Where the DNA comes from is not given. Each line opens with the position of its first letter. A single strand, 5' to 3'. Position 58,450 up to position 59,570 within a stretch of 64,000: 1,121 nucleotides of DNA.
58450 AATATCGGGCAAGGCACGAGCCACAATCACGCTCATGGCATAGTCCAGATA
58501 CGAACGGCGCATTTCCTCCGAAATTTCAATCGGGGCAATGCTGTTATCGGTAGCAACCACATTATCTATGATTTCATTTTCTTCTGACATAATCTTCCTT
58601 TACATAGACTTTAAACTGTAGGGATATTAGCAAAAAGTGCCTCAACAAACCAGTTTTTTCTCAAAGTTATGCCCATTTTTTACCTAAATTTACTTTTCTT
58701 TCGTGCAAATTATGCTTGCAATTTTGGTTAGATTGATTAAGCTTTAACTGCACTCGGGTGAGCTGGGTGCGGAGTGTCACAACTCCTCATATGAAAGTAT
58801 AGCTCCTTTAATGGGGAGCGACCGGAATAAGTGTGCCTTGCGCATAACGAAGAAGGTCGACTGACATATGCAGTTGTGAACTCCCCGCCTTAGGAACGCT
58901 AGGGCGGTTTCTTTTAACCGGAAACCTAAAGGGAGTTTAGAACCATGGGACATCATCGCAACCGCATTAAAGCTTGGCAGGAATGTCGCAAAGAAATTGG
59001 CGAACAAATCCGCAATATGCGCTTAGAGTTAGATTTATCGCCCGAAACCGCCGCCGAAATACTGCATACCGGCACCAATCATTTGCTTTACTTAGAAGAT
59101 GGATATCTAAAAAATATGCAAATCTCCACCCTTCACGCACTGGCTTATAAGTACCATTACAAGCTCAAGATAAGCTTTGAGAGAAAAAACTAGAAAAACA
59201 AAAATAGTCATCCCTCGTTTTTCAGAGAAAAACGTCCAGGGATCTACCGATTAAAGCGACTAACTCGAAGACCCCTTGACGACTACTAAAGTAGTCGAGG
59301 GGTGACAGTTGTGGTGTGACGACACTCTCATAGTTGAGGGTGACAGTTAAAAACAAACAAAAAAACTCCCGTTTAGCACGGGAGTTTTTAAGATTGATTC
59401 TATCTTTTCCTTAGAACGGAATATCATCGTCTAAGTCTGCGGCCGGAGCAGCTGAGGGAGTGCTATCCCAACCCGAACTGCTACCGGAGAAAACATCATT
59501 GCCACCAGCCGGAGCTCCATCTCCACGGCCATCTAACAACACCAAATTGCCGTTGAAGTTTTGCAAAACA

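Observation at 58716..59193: Riboswitch/attenuator-like module (copy A): promoter, ~195-nt structured leader with internal terminator, SD, 82-aa XRE HTH ORF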

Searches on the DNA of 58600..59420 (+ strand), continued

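Call 88: search_with_rna_model(model_id=R2, source=window, max_evalue=1)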
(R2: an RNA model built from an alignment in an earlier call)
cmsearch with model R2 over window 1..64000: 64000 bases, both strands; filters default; matches with E-value up to 1: 13.
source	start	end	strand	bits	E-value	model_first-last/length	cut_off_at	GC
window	24087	24288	-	183.6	4.8e-50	1-203/203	no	0.48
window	58748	58947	+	173.3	3.8e-47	1-203/203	no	0.5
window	12986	13081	-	20.6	0.00024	1-203/203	no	0.32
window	12492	12564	+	14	0.017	1-203/203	no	0.33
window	52910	52981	-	13.5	0.023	1-203/203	no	0.26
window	19868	19986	-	12.8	0.038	1-203/203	no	0.41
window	28548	28653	-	12.4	0.046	1-203/203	no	0.37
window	13584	13652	-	12.4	0.048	1-203/203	no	0.35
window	46134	46197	-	10.5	0.17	1-203/203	no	0.39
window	55681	55723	+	9.7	0.27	1-203/203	no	0.26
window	24792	24841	-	9.7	0.27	1-203/203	no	0.24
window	16192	16234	-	8.8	0.48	1-203/203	no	0.26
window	39481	39518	-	8.2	0.7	1-203/203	no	0.13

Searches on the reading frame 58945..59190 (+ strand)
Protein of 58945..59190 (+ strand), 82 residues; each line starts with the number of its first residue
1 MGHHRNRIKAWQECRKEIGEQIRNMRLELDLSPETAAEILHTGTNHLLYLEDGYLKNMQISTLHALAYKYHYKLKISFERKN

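Call 14: find_homologous_proteins(query=window:58945-59190:+)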
Query window:58945-59190:+ (82 aa): 66 proteins with E <= 0.001 among 66 candidates.
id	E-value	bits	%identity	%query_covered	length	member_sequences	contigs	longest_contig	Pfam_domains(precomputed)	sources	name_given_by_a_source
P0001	3.6e-48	178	99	100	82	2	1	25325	-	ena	-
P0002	3.5e-44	166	93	99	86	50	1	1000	-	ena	-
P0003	4.6e-44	165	90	100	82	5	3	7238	-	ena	-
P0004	6.9e-44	165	91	100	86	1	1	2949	-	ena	-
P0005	1.1e-43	164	93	99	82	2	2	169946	-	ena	-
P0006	1.7e-41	157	92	95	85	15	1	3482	-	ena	-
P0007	2.3e-41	157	88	99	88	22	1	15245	-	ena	-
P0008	8.5e-41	155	88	99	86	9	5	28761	-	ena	-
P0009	1.2e-40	155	87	100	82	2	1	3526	-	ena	-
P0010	3.6e-40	153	87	100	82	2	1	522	-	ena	-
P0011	8.6e-40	152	86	99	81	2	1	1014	-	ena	-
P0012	1.4e-39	151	87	96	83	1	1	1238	-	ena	-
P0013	2.7e-38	147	84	99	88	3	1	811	-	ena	-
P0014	7.0e-38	146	83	99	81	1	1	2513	-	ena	-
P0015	7.1e-38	146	81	99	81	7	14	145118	-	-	-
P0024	8.2e-34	133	74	100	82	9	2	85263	-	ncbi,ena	-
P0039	3.1e-31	125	72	96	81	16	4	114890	-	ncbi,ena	-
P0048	2.1e-30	122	76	95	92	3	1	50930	PF13413.13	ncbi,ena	-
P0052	1.0e-29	120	68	96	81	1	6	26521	-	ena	-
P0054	4.2e-29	118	72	95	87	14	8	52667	-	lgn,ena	-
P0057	2.7e-28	115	66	96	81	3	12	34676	-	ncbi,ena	-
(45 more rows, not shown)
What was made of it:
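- On Bartonella Brt RNA family: The 66 homologues are all 47-92 aa and unnamed (call 14).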

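Call 15: find_encoding_contigs(protein=window:58945-59190:+, flank=3000, max_places=6)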
Protein window:58945-59190:+ (82 aa): 21 contigs read that carry it; 6 places shown.
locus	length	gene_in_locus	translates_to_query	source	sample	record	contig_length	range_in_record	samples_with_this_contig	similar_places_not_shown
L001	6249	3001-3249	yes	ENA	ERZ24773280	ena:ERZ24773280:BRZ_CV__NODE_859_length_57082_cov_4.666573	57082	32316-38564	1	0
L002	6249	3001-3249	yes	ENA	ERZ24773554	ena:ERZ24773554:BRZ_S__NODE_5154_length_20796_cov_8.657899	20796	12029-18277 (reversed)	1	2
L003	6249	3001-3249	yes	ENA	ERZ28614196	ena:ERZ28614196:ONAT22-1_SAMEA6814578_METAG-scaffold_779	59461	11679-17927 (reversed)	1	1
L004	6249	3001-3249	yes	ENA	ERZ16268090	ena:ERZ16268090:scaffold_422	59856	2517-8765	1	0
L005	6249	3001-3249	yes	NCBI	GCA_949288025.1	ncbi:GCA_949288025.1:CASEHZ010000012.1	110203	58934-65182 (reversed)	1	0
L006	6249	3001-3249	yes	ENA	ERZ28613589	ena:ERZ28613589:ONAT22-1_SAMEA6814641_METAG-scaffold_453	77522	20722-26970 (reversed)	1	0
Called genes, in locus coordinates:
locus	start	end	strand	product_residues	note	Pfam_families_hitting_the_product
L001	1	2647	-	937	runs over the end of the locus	PF00521:DNA_topoisoIV, PF03989:DNA_gyraseA_C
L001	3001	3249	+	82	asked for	-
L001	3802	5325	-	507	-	PF00587:tRNA-synt_2b, PF03129:HGTP_anticodon, PF09180:ProRS-C_1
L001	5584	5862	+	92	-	-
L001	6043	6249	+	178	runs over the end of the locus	-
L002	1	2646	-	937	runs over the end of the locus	PF00521:DNA_topoisoIV, PF03989:DNA_gyraseA_C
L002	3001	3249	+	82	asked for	-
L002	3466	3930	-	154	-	PF00436:SSB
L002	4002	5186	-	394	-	PF13433:Peripla_BP_5, PF13458:Peripla_BP_6, PF01094:ANF_receptor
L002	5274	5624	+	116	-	-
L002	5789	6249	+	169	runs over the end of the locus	-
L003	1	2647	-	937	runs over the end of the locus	PF00521:DNA_topoisoIV, PF03989:DNA_gyraseA_C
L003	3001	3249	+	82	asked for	-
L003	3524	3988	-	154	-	PF00436:SSB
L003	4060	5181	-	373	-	PF13458:Peripla_BP_6, PF13433:Peripla_BP_5, PF01094:ANF_receptor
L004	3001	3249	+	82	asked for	-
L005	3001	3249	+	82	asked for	-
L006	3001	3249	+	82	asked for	-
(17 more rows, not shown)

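Call 19: find_related_loci(query=A2, collection=genome_contigs, flank=1500)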
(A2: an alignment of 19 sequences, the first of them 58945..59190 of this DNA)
Query A2 (82 aa) in genome_contigs; peptide patterns used: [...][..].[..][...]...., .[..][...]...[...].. (x = any residue, [..] = any of these).
183 stretches matched a pattern; 10 encode a relative of the query (tblastn E <= 1e-3); 10 distinct loci.
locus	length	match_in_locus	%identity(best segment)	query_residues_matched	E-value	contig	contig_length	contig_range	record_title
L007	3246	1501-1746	100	1-82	3e-54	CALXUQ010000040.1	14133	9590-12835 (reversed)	MAG: uncultured Alphaproteobacteria bacterium isolate BRZ_DM__bin47 genome assembly, contig: BRZ_DM__NODE_5726_length_14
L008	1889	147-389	96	1-81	5e-52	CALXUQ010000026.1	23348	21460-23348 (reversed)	MAG: uncultured Alphaproteobacteria bacterium isolate BRZ_DM__bin47 genome assembly, contig: BRZ_DM__NODE_3004_length_23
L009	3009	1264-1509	88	1-82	9e-48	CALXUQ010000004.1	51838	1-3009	MAG: uncultured Alphaproteobacteria bacterium isolate BRZ_DM__bin47 genome assembly, contig: BRZ_DM__NODE_978_length_518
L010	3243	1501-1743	89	1-81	9e-48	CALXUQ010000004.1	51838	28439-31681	MAG: uncultured Alphaproteobacteria bacterium isolate BRZ_DM__bin47 genome assembly, contig: BRZ_DM__NODE_978_length_518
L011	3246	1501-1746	77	1-82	9e-43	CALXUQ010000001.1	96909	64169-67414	MAG: uncultured Alphaproteobacteria bacterium isolate BRZ_DM__bin47 genome assembly, contig: BRZ_DM__NODE_362_length_969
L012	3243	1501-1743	74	1-81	3e-41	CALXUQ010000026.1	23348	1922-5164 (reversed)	MAG: uncultured Alphaproteobacteria bacterium isolate BRZ_DM__bin47 genome assembly, contig: BRZ_DM__NODE_3004_length_23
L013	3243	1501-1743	77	1-81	9e-41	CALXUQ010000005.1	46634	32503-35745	MAG: uncultured Alphaproteobacteria bacterium isolate BRZ_DM__bin47 genome assembly, contig: BRZ_DM__NODE_1165_length_46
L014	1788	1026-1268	74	1-81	2e-40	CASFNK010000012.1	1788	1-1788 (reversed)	uncultured proteobacterium isolate SI.B29.metabat-bins.91 genome assembly, contig: SI.B29.metabat-bins.91.fa_k141_44225,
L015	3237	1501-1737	72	1-79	1e-37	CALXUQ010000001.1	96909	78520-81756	MAG: uncultured Alphaproteobacteria bacterium isolate BRZ_DM__bin47 genome assembly, contig: BRZ_DM__NODE_362_length_969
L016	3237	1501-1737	70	4-82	1e-36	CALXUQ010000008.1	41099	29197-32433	MAG: uncultured Alphaproteobacteria bacterium isolate BRZ_DM__bin47 genome assembly, contig: BRZ_DM__NODE_1413_length_41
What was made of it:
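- On Bartonella Brt RNA family: The only species-representative genomes with the module are 'uncultured Alphaproteobacteria bacterium' and 'uncultured proteobacterium' MAGs (call 19).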

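Call 24: search_dna_similar(query=window:58945-59190:+, collection=plasmids, mode=protein, max_evalue=1, max_rows=30)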
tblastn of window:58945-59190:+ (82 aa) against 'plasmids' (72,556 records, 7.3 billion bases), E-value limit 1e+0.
Records with a match: 1; places in all: 1; records where one place covers at least 80% of the query: 0.
Best place of each record, by identity: <60% 1.
By first word of the organism name: Pelagibacterium 1.
By predicted mobility (MOB-suite, as given by PLSDB): non-mobilizable 1.
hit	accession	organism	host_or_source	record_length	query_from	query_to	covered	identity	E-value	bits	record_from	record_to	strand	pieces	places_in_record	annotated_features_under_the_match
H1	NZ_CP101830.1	Pelagibacterium sp. H642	soil,desert land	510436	7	49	52%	43.5%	7e-2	37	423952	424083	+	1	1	alpha-glucosidase/alpha-galactosidase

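Call 27: search_protein_families(library=pfam, proteins=[window:58945-59190:+], max_evalue=1)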
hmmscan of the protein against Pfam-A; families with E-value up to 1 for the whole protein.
window:58945-59190:+ (82 aa): 2 families
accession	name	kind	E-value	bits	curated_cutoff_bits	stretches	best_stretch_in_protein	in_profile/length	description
PF13560.12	HTH_31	-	0.043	14.6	27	1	17-67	1-51/64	Helix-turn-helix domain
PF16310.10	DUF4952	-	0.096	13.4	25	0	38-66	18-46/77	Domian of unknown function (DUF4952)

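Call 33: find_encoding_contigs(protein=P0057, flank=1500, max_places=8)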
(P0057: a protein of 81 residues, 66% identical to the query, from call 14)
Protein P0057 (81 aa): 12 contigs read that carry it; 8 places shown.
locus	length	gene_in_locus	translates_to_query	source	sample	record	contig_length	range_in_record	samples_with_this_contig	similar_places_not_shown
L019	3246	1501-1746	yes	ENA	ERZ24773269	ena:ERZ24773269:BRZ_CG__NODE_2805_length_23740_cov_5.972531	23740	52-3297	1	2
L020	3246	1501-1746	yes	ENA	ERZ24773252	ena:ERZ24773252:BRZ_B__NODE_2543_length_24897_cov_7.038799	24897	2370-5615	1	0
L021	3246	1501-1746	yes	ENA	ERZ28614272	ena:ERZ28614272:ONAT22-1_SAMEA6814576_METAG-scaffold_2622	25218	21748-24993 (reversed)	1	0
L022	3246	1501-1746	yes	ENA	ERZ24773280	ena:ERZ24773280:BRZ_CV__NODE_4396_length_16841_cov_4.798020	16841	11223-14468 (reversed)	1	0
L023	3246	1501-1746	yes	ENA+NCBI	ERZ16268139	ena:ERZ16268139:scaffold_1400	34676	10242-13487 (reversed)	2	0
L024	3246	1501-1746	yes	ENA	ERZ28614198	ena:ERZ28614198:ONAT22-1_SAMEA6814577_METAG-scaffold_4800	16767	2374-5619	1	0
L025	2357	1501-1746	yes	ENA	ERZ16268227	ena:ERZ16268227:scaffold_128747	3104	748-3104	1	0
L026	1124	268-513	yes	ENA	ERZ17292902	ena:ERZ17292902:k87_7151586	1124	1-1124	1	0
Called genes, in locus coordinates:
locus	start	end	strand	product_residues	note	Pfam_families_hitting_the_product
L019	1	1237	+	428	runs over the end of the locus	?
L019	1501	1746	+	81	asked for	-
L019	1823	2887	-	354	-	-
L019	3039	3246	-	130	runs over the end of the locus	-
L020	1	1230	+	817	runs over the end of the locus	PF01751:Toprim, PF01131:Topoisom_bac, PF01396:Zn_ribbon_Top1, PF13368:Toprim_C_rpt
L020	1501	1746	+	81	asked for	-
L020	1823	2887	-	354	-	-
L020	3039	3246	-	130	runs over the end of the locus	-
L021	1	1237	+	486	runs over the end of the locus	?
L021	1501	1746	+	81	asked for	-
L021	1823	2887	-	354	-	-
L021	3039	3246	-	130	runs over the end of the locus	-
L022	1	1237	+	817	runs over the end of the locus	PF01751:Toprim, PF01131:Topoisom_bac, PF01396:Zn_ribbon_Top1, PF13368:Toprim_C_rpt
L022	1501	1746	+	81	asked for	-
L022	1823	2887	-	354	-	-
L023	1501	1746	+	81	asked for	-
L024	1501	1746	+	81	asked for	-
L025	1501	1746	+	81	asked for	-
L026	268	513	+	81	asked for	-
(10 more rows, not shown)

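Call 34: find_encoding_contigs(protein=P0054, flank=1500, max_places=8)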
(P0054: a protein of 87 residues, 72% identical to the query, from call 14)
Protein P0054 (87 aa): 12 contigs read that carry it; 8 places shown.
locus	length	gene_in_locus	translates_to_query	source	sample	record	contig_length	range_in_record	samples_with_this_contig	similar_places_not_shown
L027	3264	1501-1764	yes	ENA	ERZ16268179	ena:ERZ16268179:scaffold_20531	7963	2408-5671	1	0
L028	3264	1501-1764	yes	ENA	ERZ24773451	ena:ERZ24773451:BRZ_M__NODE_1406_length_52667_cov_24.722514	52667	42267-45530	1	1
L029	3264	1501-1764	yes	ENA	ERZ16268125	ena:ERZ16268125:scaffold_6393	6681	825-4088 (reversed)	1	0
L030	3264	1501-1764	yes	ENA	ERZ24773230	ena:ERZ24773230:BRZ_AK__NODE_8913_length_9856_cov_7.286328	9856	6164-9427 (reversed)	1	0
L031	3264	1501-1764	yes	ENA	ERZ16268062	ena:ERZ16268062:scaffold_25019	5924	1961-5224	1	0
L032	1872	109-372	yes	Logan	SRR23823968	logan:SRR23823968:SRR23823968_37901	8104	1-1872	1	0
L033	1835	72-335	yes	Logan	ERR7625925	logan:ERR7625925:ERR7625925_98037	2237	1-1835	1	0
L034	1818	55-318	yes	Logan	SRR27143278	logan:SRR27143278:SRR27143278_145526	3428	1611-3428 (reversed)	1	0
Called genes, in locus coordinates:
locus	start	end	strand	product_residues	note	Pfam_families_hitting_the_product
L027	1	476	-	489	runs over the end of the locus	PF02874:ATP-synt_ab_N, PF00006:ATP-synt_ab, PF00306:ATP-synt_ab_C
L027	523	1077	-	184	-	PF00213:OSCP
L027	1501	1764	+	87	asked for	-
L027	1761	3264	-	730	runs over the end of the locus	PF17764:PriA_3primeBD, PF00270:DEAD, PF04851:ResIII, PF18319:Zn_ribbon_PriA, PF00271:Helicase_C (weak), PF18074:PriA_C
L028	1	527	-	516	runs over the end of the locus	PF02874:ATP-synt_ab_N, PF00006:ATP-synt_ab, PF00306:ATP-synt_ab_C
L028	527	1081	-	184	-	PF00213:OSCP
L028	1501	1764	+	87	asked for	-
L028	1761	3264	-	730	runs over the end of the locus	PF17764:PriA_3primeBD, PF00270:DEAD, PF04851:ResIII, PF18319:Zn_ribbon_PriA, PF00271:Helicase_C (weak), PF18074:PriA_C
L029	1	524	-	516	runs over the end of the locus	PF02874:ATP-synt_ab_N, PF00006:ATP-synt_ab, PF00306:ATP-synt_ab_C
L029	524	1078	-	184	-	PF00213:OSCP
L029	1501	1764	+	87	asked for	-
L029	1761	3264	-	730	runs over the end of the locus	PF17764:PriA_3primeBD, PF00270:DEAD, PF04851:ResIII, PF18319:Zn_ribbon_PriA, PF00271:Helicase_C (weak), PF18074:PriA_C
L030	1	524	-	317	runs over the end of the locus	?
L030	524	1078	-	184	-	PF00213:OSCP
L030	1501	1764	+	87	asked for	-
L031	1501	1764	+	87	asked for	-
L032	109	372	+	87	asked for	-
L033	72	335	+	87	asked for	-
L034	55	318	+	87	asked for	-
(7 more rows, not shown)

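Call 35: find_encoding_contigs(protein=P0052, flank=1500, max_places=6)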
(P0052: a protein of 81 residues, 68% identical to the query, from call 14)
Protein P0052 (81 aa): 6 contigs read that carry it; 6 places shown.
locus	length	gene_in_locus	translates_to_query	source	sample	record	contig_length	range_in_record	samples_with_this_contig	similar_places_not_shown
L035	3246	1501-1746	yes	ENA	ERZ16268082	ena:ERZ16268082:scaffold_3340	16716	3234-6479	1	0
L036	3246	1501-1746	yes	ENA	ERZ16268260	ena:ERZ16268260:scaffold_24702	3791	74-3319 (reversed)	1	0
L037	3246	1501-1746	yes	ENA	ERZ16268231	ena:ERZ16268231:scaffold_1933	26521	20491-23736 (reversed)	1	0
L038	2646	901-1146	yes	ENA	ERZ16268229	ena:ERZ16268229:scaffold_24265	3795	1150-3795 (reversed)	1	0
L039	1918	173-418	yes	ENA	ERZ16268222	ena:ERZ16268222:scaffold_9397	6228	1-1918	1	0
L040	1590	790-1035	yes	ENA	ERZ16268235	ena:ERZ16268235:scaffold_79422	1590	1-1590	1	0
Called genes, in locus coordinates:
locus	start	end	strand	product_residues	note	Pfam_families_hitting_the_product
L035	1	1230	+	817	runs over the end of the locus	-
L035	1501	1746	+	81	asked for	-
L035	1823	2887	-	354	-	-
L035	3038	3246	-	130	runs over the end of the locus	-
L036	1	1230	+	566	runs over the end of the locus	?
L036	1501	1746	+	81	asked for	-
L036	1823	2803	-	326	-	-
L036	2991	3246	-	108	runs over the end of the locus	?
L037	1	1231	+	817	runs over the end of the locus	-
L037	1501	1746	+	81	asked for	-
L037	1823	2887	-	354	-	-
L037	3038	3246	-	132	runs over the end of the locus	-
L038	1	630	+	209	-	?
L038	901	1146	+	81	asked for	-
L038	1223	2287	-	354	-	-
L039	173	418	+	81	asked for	-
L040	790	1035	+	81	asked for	-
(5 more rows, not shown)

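Call 38: find_encoding_contigs(protein=P0039, flank=1500, max_places=5)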
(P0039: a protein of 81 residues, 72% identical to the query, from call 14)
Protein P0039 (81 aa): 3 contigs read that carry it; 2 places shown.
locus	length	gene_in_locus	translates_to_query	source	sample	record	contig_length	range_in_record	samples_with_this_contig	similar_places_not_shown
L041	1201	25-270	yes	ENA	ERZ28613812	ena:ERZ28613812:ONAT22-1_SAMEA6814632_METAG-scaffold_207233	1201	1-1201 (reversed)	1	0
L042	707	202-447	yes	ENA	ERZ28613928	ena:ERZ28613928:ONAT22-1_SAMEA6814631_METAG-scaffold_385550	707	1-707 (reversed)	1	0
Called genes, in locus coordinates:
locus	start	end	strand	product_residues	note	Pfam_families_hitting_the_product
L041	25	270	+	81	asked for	-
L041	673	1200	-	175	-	?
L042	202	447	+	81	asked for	-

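Call 39: find_encoding_contigs(protein=P0024, flank=1500, max_places=5)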
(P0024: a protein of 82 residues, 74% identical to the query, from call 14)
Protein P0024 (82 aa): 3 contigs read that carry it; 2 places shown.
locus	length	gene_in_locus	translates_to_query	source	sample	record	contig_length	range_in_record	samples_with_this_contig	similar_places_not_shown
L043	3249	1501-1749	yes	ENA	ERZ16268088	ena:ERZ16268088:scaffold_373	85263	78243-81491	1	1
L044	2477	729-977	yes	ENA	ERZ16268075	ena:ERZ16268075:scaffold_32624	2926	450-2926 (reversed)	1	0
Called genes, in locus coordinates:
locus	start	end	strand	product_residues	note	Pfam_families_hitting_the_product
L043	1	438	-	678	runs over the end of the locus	PF08323:Glyco_transf_5, PF00534:Glycos_transf_1, PF13692:Glyco_trans_1_4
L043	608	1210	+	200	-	PF01025:GrpE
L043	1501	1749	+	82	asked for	-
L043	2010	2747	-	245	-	PF00106:adh_short, PF08659:KR, PF13460:NAD_binding_10 (weak), PF13561:adh_short_C2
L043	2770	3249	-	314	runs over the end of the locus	PF00698:Acyl_transf_1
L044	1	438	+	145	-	?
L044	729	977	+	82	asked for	-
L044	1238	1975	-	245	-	PF00106:adh_short, PF08659:KR, PF13460:NAD_binding_10 (weak), PF13561:adh_short_C2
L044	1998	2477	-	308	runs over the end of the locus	?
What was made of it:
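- The unit is multicopy and dispersed between housekeeping genes: gyrA|ssb, topA, atpH|priA, grpE, proS (calls 15, 33-35, 39).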

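Call 40: find_encoding_contigs(protein=P0048, flank=1500, max_places=5)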
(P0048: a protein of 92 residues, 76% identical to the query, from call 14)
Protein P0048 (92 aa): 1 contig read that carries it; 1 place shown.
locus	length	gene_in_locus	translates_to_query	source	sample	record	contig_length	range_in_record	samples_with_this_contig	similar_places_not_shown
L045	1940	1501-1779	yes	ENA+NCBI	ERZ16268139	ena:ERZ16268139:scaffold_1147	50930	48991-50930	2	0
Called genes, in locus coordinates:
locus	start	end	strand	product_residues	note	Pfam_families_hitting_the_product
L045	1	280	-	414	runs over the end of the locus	PF01979:Amidohydro_1, PF07969:Amidohydro_3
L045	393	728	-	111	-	PF13405:EF-hand_6 (faint), PF13499:EF-hand_7 (weak), PF00036:EF-hand_1 (faint)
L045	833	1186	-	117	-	PF13499:EF-hand_7 (faint), PF13405:EF-hand_6 (faint), PF00036:EF-hand_1 (weak), PF13202:EF-hand_5 (weak)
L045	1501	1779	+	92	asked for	PF13413:HTH_25 (weak)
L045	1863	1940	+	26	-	?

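Call 83: predict_structure(alignment_id=A2)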
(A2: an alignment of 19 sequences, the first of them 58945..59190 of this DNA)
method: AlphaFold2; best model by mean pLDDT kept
length: 82 residues; sequences in the alignment: 19
mean_pLDDT: 60.8   pTM: 0.38
mean pLDDT of the five models: 60.8, 55.5, 53.5, 53.4, 49.9
residues with pLDDT >= 90: 0; 70-90: 17; 50-70: 55; < 50: 10
segments of 3 or more residues with pLDDT < 50: 73-82
pLDDT, mean of each block of 10 residues (from residue 1): 61 67 70 72 65 55 59 43 34
secondary structure, 60 per line:
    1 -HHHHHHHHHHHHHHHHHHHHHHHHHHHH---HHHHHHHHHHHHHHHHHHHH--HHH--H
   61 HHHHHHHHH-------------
elements in order: H2-29 H33-52 H60-69
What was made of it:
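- On XRE/Cro-C1-type HTH proteins (Pfam clan): The AF2 model has pLDDT 61 and is too poor to use (call 83).
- Tried and rejected: The AF2 model has pLDDT 61, so I did not run a fold search (call 83).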

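Call 99: search_protein_families(library=padloc, proteins=[window:58945-59190:+], max_evalue=0.01)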
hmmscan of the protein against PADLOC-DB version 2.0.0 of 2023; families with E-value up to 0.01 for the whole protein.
window:58945-59190:+ (82 aa): 1 family
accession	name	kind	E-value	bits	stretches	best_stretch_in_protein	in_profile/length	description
PDLC02926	HTH_VI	-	0.0011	17.2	1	18-75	2-58/92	-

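Call 100: search_protein_families(library=ncbifam, proteins=[window:58945-59190:+], max_evalue=0.01)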
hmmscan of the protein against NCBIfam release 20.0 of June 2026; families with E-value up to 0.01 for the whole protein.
window:58945-59190:+ (82 aa): 1 family
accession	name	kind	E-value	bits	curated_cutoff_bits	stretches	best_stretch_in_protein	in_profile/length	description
TIGR03830.1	CxxCG_CxxCG_HTH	subfamily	0.0042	16.9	61.8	1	16-55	64-103/127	type II TA system antitoxin MqsA family protein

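Call 101: search_protein_families(library=phrogs, proteins=[window:58945-59190:+], max_evalue=0.01)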
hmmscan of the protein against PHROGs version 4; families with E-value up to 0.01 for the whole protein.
window:58945-59190:+ (82 aa): 1 family
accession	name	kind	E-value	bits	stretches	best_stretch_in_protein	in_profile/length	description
phrog_5823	-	transcription regulation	0.00037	20.8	1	16-73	5-62/404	transcriptional regulator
